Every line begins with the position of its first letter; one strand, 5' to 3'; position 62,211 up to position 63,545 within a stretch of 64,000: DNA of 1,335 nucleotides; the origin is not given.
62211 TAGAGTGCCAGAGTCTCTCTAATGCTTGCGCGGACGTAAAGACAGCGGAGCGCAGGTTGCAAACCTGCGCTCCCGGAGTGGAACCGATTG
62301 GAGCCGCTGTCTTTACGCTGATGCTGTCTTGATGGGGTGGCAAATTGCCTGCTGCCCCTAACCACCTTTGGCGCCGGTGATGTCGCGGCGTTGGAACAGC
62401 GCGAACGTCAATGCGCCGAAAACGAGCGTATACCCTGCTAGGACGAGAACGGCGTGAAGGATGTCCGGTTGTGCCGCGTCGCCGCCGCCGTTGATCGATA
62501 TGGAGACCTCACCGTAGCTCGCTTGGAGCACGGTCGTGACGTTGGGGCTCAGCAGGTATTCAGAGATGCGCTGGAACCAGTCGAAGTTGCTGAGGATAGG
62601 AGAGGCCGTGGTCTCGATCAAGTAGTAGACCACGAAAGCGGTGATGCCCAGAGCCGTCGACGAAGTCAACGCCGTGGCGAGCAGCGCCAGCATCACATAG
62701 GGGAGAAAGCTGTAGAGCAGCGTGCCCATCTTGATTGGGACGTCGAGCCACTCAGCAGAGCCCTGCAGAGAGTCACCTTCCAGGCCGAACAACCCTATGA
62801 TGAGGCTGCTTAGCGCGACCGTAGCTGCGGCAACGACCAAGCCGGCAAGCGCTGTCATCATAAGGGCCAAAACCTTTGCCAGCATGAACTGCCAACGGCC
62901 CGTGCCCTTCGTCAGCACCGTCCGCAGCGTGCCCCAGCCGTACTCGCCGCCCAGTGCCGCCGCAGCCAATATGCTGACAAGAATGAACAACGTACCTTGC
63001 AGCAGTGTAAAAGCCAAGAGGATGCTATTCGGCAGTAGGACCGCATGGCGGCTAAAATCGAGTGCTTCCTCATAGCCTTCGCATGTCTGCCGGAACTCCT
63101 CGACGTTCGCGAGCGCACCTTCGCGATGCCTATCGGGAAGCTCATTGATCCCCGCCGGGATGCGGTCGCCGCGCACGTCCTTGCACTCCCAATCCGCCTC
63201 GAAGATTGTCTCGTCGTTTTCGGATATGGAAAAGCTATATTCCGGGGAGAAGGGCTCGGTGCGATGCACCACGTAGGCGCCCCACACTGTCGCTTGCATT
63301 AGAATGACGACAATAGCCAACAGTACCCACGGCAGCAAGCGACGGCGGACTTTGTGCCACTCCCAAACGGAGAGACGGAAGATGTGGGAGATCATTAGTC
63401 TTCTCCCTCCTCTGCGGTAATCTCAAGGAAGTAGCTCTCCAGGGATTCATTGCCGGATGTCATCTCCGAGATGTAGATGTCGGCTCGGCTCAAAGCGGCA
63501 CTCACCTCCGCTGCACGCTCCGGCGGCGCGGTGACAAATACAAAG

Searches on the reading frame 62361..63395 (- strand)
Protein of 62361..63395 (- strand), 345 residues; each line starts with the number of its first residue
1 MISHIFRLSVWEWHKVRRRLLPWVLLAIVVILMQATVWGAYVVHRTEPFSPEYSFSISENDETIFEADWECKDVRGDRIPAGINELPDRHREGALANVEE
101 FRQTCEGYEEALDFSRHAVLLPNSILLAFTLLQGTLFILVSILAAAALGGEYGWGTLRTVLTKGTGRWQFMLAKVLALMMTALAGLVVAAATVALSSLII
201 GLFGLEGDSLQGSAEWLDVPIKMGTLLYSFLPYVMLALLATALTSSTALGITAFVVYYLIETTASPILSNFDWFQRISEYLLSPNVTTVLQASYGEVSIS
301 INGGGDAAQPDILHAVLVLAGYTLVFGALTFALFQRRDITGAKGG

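Call 85: search_protein_families(library=pfam, proteins=[window:62361-63395:-], max_evalue=0.00001)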
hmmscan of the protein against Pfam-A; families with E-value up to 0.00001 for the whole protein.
window:62361-63395:- (345 aa): 1 family
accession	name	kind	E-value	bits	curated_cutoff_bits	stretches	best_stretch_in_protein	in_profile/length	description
PF12679.13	ABC2_membrane_2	-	7.7e-13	48.8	27.2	1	12-339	7-283/283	ABC-2 family transporter protein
